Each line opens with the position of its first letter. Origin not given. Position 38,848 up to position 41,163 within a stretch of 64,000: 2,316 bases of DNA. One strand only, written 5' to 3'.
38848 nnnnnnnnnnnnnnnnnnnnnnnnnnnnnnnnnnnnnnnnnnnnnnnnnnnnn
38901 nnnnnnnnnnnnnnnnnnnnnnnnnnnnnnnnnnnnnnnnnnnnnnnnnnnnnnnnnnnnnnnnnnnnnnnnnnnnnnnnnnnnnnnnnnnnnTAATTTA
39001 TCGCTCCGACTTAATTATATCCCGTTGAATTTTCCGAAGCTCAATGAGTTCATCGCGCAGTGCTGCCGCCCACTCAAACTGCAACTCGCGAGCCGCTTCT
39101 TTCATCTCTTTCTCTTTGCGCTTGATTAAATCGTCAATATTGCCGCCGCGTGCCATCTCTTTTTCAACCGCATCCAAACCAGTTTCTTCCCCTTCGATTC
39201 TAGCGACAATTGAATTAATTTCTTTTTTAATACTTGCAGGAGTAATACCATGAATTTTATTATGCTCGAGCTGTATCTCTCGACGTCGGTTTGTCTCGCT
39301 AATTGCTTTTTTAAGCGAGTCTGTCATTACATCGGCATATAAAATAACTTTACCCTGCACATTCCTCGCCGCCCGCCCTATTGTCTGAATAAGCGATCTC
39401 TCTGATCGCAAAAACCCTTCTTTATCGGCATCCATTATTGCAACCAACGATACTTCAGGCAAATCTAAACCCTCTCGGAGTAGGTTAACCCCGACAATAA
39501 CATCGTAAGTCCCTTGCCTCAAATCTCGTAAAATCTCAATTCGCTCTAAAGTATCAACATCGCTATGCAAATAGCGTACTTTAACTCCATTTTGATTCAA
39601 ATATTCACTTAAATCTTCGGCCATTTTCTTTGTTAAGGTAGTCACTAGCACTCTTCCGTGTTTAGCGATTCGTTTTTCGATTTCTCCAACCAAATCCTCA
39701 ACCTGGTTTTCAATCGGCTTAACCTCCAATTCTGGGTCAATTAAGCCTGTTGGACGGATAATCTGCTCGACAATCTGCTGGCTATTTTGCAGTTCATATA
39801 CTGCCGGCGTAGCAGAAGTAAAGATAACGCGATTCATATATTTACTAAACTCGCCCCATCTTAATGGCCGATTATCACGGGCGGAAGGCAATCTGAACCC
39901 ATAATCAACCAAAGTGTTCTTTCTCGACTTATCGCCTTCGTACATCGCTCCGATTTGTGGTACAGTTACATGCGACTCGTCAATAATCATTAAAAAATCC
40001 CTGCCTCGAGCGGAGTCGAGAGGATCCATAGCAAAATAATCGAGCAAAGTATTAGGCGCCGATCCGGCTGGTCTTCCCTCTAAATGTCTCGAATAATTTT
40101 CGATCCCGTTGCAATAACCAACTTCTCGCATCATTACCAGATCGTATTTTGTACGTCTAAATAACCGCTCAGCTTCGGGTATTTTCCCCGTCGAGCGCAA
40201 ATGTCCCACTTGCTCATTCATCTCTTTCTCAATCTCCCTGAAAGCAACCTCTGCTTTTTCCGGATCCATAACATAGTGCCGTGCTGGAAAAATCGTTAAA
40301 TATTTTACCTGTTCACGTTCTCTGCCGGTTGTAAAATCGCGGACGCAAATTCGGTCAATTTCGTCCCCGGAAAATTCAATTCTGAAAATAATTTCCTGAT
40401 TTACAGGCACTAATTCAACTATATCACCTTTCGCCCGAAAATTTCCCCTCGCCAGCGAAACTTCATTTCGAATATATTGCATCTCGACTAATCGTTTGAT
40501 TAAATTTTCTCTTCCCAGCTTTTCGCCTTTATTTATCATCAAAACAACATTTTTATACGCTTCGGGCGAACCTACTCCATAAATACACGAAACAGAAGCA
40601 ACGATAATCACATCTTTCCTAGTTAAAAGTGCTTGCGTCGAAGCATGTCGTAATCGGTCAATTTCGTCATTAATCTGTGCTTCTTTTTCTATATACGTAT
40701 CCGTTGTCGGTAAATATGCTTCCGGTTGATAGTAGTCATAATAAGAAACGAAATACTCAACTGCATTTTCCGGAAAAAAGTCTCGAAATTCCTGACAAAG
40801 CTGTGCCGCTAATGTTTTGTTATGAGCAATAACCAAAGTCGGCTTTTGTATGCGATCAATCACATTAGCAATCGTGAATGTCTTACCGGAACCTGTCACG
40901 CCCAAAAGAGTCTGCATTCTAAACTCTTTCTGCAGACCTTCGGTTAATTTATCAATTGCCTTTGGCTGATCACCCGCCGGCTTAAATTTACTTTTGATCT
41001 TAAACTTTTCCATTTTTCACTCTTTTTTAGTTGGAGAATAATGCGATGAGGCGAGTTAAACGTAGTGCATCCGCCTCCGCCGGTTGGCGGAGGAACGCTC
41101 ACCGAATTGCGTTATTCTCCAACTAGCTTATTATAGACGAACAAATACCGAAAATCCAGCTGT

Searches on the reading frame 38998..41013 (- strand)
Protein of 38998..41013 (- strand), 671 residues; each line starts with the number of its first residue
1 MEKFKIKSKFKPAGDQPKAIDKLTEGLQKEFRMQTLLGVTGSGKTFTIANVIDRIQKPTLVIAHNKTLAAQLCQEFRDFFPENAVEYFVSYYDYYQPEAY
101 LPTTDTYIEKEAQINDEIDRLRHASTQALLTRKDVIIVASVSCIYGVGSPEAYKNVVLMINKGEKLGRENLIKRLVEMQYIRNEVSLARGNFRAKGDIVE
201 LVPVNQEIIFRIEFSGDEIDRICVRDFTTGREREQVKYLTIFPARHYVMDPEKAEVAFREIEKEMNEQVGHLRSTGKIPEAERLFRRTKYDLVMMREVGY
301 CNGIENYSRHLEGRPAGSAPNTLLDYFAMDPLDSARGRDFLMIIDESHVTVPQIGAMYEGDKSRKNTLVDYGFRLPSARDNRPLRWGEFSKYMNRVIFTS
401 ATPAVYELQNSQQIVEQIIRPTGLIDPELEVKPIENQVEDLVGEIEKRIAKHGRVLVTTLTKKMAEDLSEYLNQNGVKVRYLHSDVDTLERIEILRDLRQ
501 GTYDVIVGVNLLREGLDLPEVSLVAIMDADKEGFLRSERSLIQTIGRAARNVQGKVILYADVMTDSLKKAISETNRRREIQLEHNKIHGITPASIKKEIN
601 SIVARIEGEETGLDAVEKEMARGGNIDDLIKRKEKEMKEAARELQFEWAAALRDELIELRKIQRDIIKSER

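Call 9: find_homologous_proteins(query=window:38998-41013:-, max_evalue=1e-100)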
Query window:38998-41013:- (671 aa): 8000 proteins with E <= 1e-100 among 8000 candidates; the best 120 are listed.
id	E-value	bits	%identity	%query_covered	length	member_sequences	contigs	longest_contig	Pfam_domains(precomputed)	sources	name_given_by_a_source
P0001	0.0e+0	1483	100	100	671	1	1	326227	PF00270.36,PF02151.26,PF17757.7,PF00271.38,PF27431.1,PF04851.22,PF12344.15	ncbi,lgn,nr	ncbi:MAG: excinuclease ABC subunit UvrB [bacterium]|nr:excinuclease ABC subunit UvrB [bacterium]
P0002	0.0e+0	1212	82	100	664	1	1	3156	PF00270.36,PF02151.26,PF17757.7,PF00271.38,PF27431.1,PF04851.22,PF12344.15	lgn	-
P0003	0.0e+0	1113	75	99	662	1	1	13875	PF02151.26,PF17757.7,PF00271.38,PF27431.1,PF04851.22,PF12344.15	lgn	-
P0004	0.0e+0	1078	73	100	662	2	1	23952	PF00270.36,PF02151.26,PF17757.7,PF00271.38,PF27431.1,PF04851.22,PF12344.15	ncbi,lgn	-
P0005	0.0e+0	1077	73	100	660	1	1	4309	PF02151.26,PF17757.7,PF00271.38,PF27431.1,PF04851.22,PF12344.15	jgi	jgi:excinuclease ABC subunit B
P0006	0.0e+0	1025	69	100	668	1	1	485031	PF00270.36,PF02151.26,PF17757.7,PF00271.38,PF27431.1,PF04851.22,PF12344.15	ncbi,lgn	-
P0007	7.4e-297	1004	69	99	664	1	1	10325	PF00270.36,PF02151.26,PF17757.7,PF00271.38,PF27431.1,PF04851.22,PF12344.15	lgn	-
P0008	4.8e-288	975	67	100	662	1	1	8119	PF02151.26,PF17757.7,PF00271.38,PF27431.1,PF04851.22,PF12344.15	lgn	-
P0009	1.2e-286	970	65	99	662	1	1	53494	PF00270.36,PF02151.26,PF17757.7,PF00271.38,PF27431.1,PF04851.22,PF12344.15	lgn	-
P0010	1.5e-286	970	65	99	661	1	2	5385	PF00270.36,PF02151.26,PF17757.7,PF00271.38,PF27431.1,PF04851.22,PF12344.15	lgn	-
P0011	1.9e-286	970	66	99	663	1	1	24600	PF02151.26,PF17757.7,PF00271.38,PF27431.1,PF04851.22,PF12344.15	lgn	-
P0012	2.5e-284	963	66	99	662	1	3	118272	PF02151.26,PF17757.7,PF00271.38,PF27431.1,PF04851.22,PF12344.15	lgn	-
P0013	6.4e-284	961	65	99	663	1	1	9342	PF00270.36,PF02151.26,PF17757.7,PF00271.38,PF27431.1,PF04851.22,PF12344.15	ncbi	-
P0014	1.8e-282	957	65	100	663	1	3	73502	PF02151.26,PF17757.7,PF00271.38,PF27431.1,PF04851.22,PF12344.15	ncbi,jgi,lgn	jgi:excinuclease ABC subunit B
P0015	4.6e-282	955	65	99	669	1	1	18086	PF00270.36,PF02151.26,PF17757.7,PF00271.38,PF27431.1,PF04851.22,PF12344.15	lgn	-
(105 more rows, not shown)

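Call 10: search_protein_families(library=pfam, proteins=[window:38998-41013:-], max_evalue=0.01)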
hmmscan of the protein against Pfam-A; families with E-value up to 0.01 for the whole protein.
window:38998-41013:- (671 aa): 8 families
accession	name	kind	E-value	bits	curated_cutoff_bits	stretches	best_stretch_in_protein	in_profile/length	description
PF17757.6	UvrB_inter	-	1e-26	93.3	22.9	1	159-247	2-91/91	UvrB interaction domain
PF00271.37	Helicase_C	-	1.9e-21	76.8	23.5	1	441-551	6-109/110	Helicase conserved C-terminal domain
PF12344.14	UvrB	-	4.3e-21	74.9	27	1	558-599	1-42/43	Ultra-violet resistance protein B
PF04851.21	ResIII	-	2.5e-13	50.7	22.5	1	11-138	3-131/164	Type III restriction enzyme, res subunit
PF02151.25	UVR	-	8.1e-07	29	21.5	1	628-661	2-35/36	UvrB/uvrC motif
PF00270.35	DEAD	-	7.1e-06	26.3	26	1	16-85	4-76/167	DEAD/DEAH box helicase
PF13401.12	AAA_22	-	0.002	18.9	27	0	35-133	9-108/130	AAA domain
PF13604.12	AAA_30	-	0.0047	17.1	27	0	27-75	14-65/191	AAA domain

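Call 11: find_encoding_contigs(protein=P0002, flank=3000, max_places=2)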
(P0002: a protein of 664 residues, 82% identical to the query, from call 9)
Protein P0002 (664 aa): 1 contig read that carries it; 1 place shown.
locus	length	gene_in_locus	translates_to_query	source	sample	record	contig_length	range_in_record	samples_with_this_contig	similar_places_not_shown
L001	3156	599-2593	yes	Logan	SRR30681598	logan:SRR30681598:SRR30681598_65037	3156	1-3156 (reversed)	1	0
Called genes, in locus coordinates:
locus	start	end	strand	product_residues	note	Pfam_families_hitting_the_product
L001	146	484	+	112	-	-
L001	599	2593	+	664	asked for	PF00270:DEAD (faint), PF04851:ResIII, PF17757:UvrB_inter, PF27431:UvrB_3rd, PF00271:Helicase_C, PF12344:UvrB, PF02151:UVR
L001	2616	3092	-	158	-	-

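Call 12: find_encoding_contigs(protein=P0003, flank=3000, max_places=2)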
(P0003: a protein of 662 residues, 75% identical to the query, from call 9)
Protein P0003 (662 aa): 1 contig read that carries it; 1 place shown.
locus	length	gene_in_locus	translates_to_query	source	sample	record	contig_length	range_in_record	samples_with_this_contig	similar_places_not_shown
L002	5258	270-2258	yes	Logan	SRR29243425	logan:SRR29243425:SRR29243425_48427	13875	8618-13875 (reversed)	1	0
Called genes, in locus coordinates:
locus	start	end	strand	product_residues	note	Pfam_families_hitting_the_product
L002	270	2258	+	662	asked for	PF04851:ResIII, PF17757:UvrB_inter, PF27431:UvrB_3rd, PF00271:Helicase_C, PF12344:UvrB, PF02151:UVR (weak)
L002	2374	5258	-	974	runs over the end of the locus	PF14885:GHL15 (faint)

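Call 13: find_encoding_contigs(protein=P0004, flank=3000, max_places=2)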
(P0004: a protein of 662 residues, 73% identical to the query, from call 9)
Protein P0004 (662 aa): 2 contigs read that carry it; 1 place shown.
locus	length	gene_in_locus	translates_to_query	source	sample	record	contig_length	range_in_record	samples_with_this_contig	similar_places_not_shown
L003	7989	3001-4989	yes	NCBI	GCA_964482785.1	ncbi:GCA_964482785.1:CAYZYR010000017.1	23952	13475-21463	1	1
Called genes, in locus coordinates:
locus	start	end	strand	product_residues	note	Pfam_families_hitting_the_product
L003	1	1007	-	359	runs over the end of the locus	PF13439:Glyco_transf_4, PF00534:Glycos_transf_1, PF13692:Glyco_trans_1_4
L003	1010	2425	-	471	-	PF02397:Bac_transf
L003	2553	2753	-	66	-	-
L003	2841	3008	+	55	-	-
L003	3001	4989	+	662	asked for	PF00270:DEAD (faint), PF04851:ResIII, PF17757:UvrB_inter, PF27431:UvrB_3rd, PF00271:Helicase_C, PF12344:UvrB, PF02151:UVR (weak)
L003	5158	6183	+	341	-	PF00224:PK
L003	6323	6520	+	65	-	-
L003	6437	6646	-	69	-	-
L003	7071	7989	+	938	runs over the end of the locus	PF00005:ABC_tran (faint), PF01637:ATPase_2 (faint), PF02463:SMC_N (faint), PF03193:RsgA_GTPase (faint), PF13175:AAA_15 (faint), PF13191:AAA_16 (faint), PF17760:UvrA_inter, PF17755:UvrA_DNA-bind, +4 more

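Call 14: find_encoding_contigs(protein=P0006, flank=3000, max_places=2)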
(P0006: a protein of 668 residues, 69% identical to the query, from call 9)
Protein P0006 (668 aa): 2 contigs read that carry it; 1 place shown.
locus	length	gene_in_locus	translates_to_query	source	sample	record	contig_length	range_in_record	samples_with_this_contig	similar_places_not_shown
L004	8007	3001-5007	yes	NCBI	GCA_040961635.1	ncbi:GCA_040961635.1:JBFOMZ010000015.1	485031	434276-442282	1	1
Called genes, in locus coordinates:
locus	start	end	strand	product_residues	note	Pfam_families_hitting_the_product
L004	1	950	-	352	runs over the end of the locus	PF13439:Glyco_transf_4, PF00534:Glycos_transf_1, PF13692:Glyco_trans_1_4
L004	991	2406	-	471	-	PF13727:CoA_binding_3 (weak), PF02397:Bac_transf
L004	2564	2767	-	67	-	-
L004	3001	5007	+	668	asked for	PF00270:DEAD (faint), PF04851:ResIII, PF17757:UvrB_inter, PF27431:UvrB_3rd, PF00271:Helicase_C, PF12344:UvrB, PF02151:UVR (weak)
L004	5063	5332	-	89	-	PF00708:Acylphosphatase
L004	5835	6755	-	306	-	PF02729:OTCace_N, PF00185:OTCace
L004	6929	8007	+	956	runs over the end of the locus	PF00005:ABC_tran (faint), PF02463:SMC_N (faint), PF13191:AAA_16 (faint), PF13304:AAA_21 (faint), PF13555:AAA_29 (faint), PF20720:nSTAND3 (faint), PF17760:UvrA_inter, PF17755:UvrA_DNA-bind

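Call 22: find_encoding_contigs(protein=P0005, flank=3000, max_places=2)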
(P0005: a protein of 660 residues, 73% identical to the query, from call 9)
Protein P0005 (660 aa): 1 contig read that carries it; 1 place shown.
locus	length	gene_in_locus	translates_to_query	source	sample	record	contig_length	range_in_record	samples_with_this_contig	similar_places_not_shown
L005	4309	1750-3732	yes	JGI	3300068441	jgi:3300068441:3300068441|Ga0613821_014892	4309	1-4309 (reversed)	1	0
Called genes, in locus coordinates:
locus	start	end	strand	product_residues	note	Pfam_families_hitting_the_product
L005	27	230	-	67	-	-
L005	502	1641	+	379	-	PF04519:Bactofilin (faint)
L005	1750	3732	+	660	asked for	PF04851:ResIII, PF17757:UvrB_inter, PF27431:UvrB_3rd, PF00271:Helicase_C, PF12344:UvrB, PF02151:UVR (weak)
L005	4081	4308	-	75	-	?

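Call 23: find_encoding_contigs(protein=P0007, flank=3000, max_places=2)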
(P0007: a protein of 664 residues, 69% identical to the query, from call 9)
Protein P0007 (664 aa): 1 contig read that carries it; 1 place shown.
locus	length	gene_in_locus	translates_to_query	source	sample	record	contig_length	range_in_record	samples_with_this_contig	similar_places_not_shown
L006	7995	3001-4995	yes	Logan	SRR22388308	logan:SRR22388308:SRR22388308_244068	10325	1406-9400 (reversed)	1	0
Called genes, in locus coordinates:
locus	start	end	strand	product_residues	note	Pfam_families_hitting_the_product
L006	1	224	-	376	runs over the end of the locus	PF13439:Glyco_transf_4, PF00534:Glycos_transf_1, PF13692:Glyco_trans_1_4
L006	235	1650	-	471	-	PF02397:Bac_transf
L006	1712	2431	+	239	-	PF13489:Methyltransf_23, PF01209:Ubie_methyltran, PF07021:MetW (weak), PF13847:Methyltransf_31, PF08241:Methyltransf_11, PF08242:Methyltransf_12, PF13649:Methyltransf_25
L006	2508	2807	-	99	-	-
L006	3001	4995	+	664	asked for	PF00270:DEAD (faint), PF04851:ResIII, PF17757:UvrB_inter, PF27431:UvrB_3rd, PF00271:Helicase_C, PF12344:UvrB, PF02151:UVR (weak)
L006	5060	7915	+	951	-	PF00005:ABC_tran (faint), PF02463:SMC_N (faint), PF03193:RsgA_GTPase (faint), PF13191:AAA_16 (faint), PF13555:AAA_29 (faint), PF20720:nSTAND3 (faint), PF17760:UvrA_inter, PF17755:UvrA_DNA-bind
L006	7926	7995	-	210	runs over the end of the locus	PF13483:Lactamase_B_3, PF12706:Lactamase_B_2 (weak)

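Call 24: find_encoding_contigs(protein=P0001, flank=10000, max_places=4)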
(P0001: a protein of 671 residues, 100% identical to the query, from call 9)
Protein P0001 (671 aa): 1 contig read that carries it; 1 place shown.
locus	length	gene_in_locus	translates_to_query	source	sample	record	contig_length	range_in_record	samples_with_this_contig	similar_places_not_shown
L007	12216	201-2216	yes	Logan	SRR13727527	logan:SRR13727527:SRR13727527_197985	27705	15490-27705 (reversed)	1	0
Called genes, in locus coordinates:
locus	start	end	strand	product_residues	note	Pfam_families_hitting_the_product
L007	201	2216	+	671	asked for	PF00270:DEAD (faint), PF04851:ResIII, PF17757:UvrB_inter, PF27431:UvrB_3rd, PF00271:Helicase_C, PF12344:UvrB, PF02151:UVR (weak)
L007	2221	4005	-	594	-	PF07963:N_methyl (weak)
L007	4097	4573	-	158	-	-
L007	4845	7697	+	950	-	PF00005:ABC_tran (faint), PF02463:SMC_N (faint), PF03193:RsgA_GTPase (faint), PF13191:AAA_16 (faint), PF13304:AAA_21 (faint), PF13476:AAA_23 (faint), PF17760:UvrA_inter, PF17755:UvrA_DNA-bind, +3 more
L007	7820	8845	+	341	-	PF00586:AIRS, PF02769:AIRS_C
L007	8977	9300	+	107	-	-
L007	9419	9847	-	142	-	-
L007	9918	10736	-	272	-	-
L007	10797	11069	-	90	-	-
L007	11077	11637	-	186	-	PF02545:Maf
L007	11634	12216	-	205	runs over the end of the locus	PF03848:TehB (faint), PF13489:Methyltransf_23, PF01739:CheR (faint), PF13847:Methyltransf_31, PF08241:Methyltransf_11, PF08242:Methyltransf_12, PF13649:Methyltransf_25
